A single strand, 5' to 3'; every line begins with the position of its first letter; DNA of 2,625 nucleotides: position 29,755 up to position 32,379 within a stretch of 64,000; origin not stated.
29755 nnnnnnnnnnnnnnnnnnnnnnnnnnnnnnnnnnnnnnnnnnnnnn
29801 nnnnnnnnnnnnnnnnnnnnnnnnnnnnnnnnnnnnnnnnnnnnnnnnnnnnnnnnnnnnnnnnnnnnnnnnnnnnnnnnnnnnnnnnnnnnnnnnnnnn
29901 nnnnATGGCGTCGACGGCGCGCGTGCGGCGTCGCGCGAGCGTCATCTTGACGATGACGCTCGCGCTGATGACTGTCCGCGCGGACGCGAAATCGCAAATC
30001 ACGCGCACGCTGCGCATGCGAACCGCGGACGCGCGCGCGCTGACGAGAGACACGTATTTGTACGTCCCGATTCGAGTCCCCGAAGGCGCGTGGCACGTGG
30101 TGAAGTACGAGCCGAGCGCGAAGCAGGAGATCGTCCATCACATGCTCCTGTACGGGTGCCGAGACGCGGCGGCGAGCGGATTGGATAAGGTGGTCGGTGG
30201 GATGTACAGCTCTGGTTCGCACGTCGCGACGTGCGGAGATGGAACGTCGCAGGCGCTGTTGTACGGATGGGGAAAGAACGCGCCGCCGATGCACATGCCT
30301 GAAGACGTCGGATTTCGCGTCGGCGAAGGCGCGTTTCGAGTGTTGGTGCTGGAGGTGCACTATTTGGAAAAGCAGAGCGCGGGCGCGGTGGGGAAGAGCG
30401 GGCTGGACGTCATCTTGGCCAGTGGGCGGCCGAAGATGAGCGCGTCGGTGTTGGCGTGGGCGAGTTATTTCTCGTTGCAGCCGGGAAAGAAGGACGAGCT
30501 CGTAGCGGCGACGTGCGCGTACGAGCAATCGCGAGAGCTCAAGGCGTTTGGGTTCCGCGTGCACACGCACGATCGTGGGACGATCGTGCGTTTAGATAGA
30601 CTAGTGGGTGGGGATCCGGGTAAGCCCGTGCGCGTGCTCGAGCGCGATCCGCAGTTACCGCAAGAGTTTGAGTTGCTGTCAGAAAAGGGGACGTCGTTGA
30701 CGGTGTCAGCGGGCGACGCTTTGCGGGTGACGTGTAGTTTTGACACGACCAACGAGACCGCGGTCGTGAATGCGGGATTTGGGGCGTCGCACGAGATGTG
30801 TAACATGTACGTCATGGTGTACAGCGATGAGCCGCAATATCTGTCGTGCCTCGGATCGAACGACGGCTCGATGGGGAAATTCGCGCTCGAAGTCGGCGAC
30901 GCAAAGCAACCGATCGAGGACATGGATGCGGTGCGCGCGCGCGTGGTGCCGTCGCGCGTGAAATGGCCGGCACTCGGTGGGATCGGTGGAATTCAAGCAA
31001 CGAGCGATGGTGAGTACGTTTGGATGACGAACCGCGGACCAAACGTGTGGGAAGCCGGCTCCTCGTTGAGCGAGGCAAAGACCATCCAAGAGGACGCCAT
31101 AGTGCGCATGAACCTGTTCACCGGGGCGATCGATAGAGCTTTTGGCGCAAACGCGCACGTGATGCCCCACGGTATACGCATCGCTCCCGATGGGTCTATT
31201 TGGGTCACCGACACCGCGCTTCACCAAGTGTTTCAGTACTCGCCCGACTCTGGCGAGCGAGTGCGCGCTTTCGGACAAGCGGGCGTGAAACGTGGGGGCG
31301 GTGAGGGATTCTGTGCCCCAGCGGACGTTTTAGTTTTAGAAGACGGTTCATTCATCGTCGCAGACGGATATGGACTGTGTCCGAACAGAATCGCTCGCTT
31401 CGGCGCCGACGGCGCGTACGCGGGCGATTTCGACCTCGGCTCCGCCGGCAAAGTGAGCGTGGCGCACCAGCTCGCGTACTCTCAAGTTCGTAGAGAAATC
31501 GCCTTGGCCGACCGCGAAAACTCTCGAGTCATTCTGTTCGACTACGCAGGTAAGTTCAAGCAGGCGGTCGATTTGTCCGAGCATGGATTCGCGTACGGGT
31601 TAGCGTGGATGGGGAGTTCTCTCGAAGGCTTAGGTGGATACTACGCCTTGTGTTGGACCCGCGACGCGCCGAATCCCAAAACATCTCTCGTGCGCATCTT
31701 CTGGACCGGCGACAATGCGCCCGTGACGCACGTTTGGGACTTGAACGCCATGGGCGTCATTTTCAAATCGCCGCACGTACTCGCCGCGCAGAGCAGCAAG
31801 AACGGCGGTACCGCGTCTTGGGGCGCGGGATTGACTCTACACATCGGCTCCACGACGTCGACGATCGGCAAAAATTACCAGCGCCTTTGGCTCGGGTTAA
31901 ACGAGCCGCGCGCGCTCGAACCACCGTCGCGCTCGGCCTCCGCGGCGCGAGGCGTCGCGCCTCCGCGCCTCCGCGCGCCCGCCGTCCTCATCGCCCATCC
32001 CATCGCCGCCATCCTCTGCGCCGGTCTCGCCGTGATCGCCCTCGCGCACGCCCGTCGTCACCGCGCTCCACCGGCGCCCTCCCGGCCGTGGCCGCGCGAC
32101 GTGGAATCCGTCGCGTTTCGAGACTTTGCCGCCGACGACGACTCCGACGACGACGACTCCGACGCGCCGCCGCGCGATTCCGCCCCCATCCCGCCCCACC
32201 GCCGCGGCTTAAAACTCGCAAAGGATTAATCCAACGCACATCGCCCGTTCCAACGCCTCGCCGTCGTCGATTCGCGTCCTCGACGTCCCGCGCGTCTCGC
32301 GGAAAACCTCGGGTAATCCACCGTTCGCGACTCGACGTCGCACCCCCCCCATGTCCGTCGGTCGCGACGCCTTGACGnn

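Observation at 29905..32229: Complete bifunctional, membrane-anchored peptidylglycine alpha-amidating monooxygenase (PHM+PAL) in a picoalga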

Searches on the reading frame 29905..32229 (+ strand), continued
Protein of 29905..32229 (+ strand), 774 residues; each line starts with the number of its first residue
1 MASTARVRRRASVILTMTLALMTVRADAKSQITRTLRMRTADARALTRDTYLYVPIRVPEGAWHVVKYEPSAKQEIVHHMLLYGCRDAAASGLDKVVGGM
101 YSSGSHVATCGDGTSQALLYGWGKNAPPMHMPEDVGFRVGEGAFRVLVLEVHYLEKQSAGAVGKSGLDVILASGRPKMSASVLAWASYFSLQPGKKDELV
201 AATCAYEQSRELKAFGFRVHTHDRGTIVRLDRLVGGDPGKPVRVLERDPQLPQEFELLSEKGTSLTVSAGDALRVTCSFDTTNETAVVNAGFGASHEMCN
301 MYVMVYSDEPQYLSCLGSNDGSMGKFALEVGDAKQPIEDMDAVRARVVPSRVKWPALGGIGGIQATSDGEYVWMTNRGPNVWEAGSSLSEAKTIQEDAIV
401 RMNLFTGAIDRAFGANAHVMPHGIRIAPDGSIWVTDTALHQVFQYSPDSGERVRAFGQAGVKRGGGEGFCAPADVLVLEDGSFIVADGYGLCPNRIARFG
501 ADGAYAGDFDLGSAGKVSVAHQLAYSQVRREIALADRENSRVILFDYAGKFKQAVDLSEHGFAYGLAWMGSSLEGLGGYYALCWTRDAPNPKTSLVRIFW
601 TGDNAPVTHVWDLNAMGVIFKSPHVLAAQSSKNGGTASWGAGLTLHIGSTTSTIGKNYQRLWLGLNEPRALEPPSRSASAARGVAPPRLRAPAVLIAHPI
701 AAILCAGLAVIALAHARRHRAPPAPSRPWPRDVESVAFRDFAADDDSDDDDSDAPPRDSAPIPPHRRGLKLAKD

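Call 13: search_solved_structures(query=A1, max_evalue=0.00001, show_alignments=1)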
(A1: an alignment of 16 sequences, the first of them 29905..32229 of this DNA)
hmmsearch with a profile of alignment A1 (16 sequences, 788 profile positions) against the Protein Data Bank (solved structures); distinct sequences matched with E-value up to 0.00001: 44.
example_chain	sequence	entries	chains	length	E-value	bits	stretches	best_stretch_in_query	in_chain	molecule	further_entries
5wm0_A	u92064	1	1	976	1.6e-119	403.8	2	27-312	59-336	Peptidyl-glycine alpha-amidating monooxygenase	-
1sdw_A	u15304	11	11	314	1.7e-61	211.9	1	27-311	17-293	Peptidyl-glycine alpha-amidating monooxygenase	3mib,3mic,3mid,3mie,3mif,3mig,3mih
1opm_A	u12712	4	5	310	1.8e-61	211.8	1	27-311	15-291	PROTEIN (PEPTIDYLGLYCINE ALPHA-HYDROXYLATING MONOOXYGENASE) | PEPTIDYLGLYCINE ALPHA-HYDROXYLATING MONOOXYGENASE | Peptidylglycine alpha-amidating monooxygenase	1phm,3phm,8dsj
1yip_A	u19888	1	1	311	1.8e-61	211.8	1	27-311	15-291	Peptidyl-glycine alpha-amidating monooxygenase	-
4e4z_A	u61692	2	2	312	1.8e-61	211.8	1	27-311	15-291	Peptidyl-glycine alpha-amidating monooxygenase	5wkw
1yjk_A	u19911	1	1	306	2e-61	211.6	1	27-311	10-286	Peptidyl-glycine alpha-amidating monooxygenase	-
1yi9_A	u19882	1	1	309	2.5e-60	208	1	27-311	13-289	Peptidyl-glycine alpha-amidating monooxygenase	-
1yjl_A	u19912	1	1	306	2.8e-60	207.9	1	27-311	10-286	Peptidyl-glycine alpha-amidating monooxygenase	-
8dsl_A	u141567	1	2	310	2.9e-60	207.8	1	27-311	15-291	Peptidylglycine alpha-amidating monooxygenase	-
8dsn_A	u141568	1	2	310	4.6e-60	207.1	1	27-311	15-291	Peptidylglycine alpha-amidating monooxygenase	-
6amp_A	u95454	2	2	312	1.1e-59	205.9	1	27-311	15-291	Peptidyl-glycine alpha-amidating monooxygenase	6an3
5wja_A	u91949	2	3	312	1.1e-59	205.9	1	27-311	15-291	Peptidyl-glycine alpha-amidating monooxygenase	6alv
6ala_A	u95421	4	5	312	1.1e-59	205.9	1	27-311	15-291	Peptidyl-glycine alpha-amidating monooxygenase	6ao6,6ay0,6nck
3fvz_A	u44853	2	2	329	7.4e-58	199.8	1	360-575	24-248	Peptidyl-glycine alpha-amidating monooxygenase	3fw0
4zel_A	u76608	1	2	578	7.1e-29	104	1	29-311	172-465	Dopamine beta-hydroxylase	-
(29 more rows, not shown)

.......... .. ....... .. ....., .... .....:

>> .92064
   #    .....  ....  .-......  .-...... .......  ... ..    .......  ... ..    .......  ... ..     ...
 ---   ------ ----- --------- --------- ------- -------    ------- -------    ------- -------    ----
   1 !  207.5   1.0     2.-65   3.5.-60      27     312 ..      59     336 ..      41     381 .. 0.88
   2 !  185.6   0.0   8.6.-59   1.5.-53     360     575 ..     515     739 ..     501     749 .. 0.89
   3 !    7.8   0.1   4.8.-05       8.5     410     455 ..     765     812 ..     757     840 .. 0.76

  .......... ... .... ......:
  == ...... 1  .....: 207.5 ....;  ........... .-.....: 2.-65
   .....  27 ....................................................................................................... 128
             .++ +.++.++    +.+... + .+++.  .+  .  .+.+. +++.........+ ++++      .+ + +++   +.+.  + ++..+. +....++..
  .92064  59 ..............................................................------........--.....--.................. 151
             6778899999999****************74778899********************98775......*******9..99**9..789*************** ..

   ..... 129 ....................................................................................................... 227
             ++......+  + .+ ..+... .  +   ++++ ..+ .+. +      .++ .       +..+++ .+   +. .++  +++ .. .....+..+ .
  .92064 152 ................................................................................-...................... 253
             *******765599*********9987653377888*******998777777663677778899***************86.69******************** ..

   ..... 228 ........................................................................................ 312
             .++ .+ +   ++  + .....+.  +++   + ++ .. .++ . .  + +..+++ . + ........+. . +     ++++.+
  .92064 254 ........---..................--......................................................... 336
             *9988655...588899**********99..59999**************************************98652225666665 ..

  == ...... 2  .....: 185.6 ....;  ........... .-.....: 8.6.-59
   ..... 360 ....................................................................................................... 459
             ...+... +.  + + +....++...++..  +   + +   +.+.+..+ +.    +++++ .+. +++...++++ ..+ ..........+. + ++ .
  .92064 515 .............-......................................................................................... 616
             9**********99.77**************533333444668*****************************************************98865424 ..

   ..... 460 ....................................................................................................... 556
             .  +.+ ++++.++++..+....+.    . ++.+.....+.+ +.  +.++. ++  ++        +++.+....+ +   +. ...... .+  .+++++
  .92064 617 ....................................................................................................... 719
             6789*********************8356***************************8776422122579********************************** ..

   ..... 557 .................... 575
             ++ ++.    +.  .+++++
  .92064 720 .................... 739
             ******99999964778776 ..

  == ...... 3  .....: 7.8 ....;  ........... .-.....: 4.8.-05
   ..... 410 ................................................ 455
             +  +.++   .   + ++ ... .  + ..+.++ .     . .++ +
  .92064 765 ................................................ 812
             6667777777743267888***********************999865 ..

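Call 21: find_encoding_contigs(protein=window:29905-32229:+, flank=10000, max_places=4)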
Protein window:29905-32229:+ (774 aa): no gene with exactly this product is on record in the collection.
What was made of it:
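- Tried and rejected: find_encoding_contigs found no record for the exact protein (call 21).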

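Call 26: predict_structure(alignment_id=A1)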
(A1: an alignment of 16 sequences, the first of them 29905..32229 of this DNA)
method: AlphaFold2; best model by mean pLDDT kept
length: 774 residues; sequences in the alignment: 16
mean_pLDDT: 79.3   pTM: 0.77
mean pLDDT of the five models: 79.3, 78.9, 76.6, 76.2, 75.2
residues with pLDDT >= 90: 330; 70-90: 270; 50-70: 71; < 50: 103
segments of 3 or more residues with pLDDT < 50: 1-5, 22-29, 384-386, 676-700, 715-774
pLDDT, mean of each block of 10 residues (from residue 1): 47 61 46 91 87 93 90 83 90 70 63 78 77 88 91 88 92 89 82 93 89 89 90 89 91 81 86 93 90 74 83 76 83 77 89 84 90 88 55 89 92 94 94 95 96 93 89 95 89 88 94 88 93 95 94 95 95 90 94 94 82 87 92 84 93 81 90 52 29 37 55 47 33 27 32 36 33 29
secondary structure, 60 per line:
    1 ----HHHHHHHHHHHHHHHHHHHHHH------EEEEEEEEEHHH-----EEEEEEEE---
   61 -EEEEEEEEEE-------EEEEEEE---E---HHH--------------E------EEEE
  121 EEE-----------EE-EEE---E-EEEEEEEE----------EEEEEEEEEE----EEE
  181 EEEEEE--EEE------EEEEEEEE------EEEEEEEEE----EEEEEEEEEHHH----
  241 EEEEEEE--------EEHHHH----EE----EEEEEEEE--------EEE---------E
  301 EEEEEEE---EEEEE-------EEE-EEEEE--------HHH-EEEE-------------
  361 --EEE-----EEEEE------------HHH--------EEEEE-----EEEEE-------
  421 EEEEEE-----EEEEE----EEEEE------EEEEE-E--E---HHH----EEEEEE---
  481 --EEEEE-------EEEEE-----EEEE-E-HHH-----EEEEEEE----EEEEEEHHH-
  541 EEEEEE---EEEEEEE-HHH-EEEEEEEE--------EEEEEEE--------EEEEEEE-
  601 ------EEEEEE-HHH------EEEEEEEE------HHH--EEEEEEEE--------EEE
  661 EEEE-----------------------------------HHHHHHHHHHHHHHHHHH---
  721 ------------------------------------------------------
elements in order (helices of 4 or more, strands of 3 or more residues): H5-26 E33-41 E50-57 E62-71 E79-85 E117-123 E138-140 E146-153 E164-173 E178-186 E189-191 E198-205 E212-220 E225-233 E241-247 H258-261 E272-279 E288-290 E300-307 E311-315 E323-325 E327-331 E344-347 E363-365 E371-375 E399-403 E409-413 E421-426 E432-436 E441-445 E452-456 E472-477 E483-487 E495-499 E505-508 E520-526 E531-536 E541-546 E550-556 E562-569 E578-584 E593-599 E607-612 E623-630 E642-649 E658-664 H700-717
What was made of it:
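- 30850..30939 (+): Short PHM-PAL linker (about residues 316-345) with no dibasic cleavage site. Model pLDDT is 76-84 in this stretch (call 26).
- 31897..31977 (+): Disordered, Pro/Ala/Arg-rich juxtamembrane stalk (about residues 665-691). pLDDT below 50 for 676-700 (call 26).
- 31978..32052 (+): Single transmembrane helix (about residues 692-716, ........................). The model has a helix at 700-717 (call 26).
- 32053..32226 (+): Cytosolic tail of 58 aa, with the acidic cluster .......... and the conserved C-terminal KLAKD. Model pLDDT is below 50, so it is probably disordered (call 26).
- The AlphaFold2 model has pLDDT 79.3 and pTM 0.77 (call 26). The propeller is modelled confidently (pLDDT about 90, call 26).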

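Call 29: fold_search(model_id=the predicted structure, library=pdb)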
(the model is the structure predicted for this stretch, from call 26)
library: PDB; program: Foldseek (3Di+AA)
matches with E <= 10: 1407; with E <= 0.001: 676
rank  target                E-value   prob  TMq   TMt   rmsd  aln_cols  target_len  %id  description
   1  3mll                  4.0e-24  1.00  0.32  0.77   3.0       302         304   29  Reduced (Cu+) peptidylglycine alpha-hydroxylating monooxygenase (PHM) with bound azide (released 2011-03-02)
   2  3mib                  5.8e-24  1.00  0.32  0.76   3.5       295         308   29  Oxidized (Cu2+) peptidylglycine alpha-hydroxylating monooxygenase (PHM) with bound nitrite (released 2010-11-24)
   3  5wm0                  9.7e-24  1.00  0.30  0.73   5.2       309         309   29  Crystal structure of apo wild type peptidylglycine alpha-hydroxylating monooxygenase (PHM) soaked with peptide (peptide  (released 2018-07-18)
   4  1yip                  1.1e-23  1.00  0.32  0.76   2.9       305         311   29  Oxidized Peptidylglycine Alpha-Hydroxylating Monooxygenase (PHM) in a New Crystal Form (released 2005-11-15)
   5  3mlk                  1.6e-23  1.00  0.32  0.77   3.1       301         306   29  Reduced (Cu+) peptidylglycine alpha-hydroxylating monooxygenase (PHM) with bound nitrite (released 2011-03-02)
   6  3mic                  1.6e-23  1.00  0.32  0.75   3.2       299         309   29  Oxidized (Cu2+) peptidylglycine alpha-hydroxylating monooxygenase (PHM) with bound azide obtained by co-crystallization (released 2010-11-24)
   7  1phm                  1.8e-23  1.00  0.31  0.75   3.4       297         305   28  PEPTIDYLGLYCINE ALPHA-HYDROXYLATING MONOOXYGENASE (PHM) FROM RAT (released 1998-11-11)
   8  6nck                  2.4e-23  1.00  0.32  0.78   2.9       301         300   28  Crystal structure of H108A peptidylglycine alpha-hydroxylating monooxygenase (PHM) (released 2019-02-06)
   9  1opm                  3.8e-23  1.00  0.32  0.75   3.2       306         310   29  OXIDIZED (CU2+) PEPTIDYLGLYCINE ALPHA-HYDROXYLATING MONOOXYGENASE (PHM) WITH BOUND SUBSTRATE (released 1999-09-29)
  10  6ay0                  3.8e-23  1.00  0.30  0.72   5.4       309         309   29  Crystal structure of H108A peptidylglycine alpha-hydroxylating monooxygenase (PHM) soaked with peptide (released 2018-07-18)
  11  5wja_A                4.2e-23  1.00  0.32  0.76   3.4       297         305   29  Crystal structure of H107A peptidylglycine alpha-hydroxylating monooxygenase (PHM) in complex with citrate (released 2018-07-18)
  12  1sdw                  4.2e-23  1.00  0.31  0.75   3.0       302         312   29  Reduced (Cu+) peptidylglycine alpha-hydroxylating monooxygenase with bound peptide and dioxygen (released 2004-05-11)
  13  3mlj                  4.5e-23  1.00  0.31  0.75   2.9       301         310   29  Reduced (Cu+) peptidylglycine alpha-hydroxylating monooxygenase (PHM) with bound carbon monooxide (CO) (released 2011-03-02)
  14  3mih                  1.1e-22  1.00  0.32  0.76   2.9       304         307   29  Oxidized (Cu2+) peptidylglycine alpha-hydroxylating monooxygenase (PHM) with bound azide, obtained in the presence of su (released 2010-11-24)
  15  6ao6                  1.1e-22  1.00  0.30  0.72   5.3       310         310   28  Crystal structure of H108A peptidylglycine alpha-hydroxylating monooxygenase (PHM) (released 2018-07-18)
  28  3fvz                  2.3e-20  1.00  0.33  0.76   6.6       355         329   22  Structure of Peptidyl-alpha-hydroxyglycine alpha-Amidating Lyase (PAL) (released 2009-09-01)
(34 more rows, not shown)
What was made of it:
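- On PHM (copper type II ascorbate-dependent monooxygenase, PAM subfamily): Foldseek gives rat PHM E=4e-24 and TM 0.77, against DBH E=1.6e-13 and TM 0.38 (call 29).
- Foldseek matches rat PHM at TM 0.77 and rat PAL 3fvz at TM 0.76 (call 29).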

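Call 52: search_protein_representatives(alignment_id=A1)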
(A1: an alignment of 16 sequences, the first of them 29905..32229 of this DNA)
Query: 16 sequences, 788 profile positions. Proteins with E-value up to 0.001 (for the whole library): 37565; up to 1e-10: 14411; up to 1e-30: 1668. The best 150 are listed.
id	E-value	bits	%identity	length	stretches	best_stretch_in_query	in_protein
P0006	0.0e+00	1107.7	-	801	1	6-776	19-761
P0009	0.0e+00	1018.8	-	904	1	3-759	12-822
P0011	6.1e-285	964.1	-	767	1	54-731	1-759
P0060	1.2e-235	801.1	-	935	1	15-685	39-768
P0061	7.4e-195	666.2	-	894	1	21-768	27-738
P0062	6.2e-181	620.1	-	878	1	17-766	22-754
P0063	1.2e-180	619.1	-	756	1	11-670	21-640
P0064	3.1e-180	617.8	-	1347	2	27-580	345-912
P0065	5.9e-180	616.9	-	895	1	52-759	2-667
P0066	1.3e-178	612.4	-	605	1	197-700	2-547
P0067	5.0e-178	610.5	-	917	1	26-762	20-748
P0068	1.7e-177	608.8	-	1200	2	27-575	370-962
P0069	6.6e-177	606.8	-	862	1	21-774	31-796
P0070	2.4e-175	601.6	-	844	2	333-703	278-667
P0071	1.5e-174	599.0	-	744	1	28-673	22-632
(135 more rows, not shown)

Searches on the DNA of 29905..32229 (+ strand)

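Call 8: search_dna_similar(query=window:29905-32229:+, collection=phages, mode=near, max_rows=5)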
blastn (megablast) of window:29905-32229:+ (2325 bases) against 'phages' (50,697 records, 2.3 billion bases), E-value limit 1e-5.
No match.
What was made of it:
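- Tried and rejected: There was no match (call 8).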
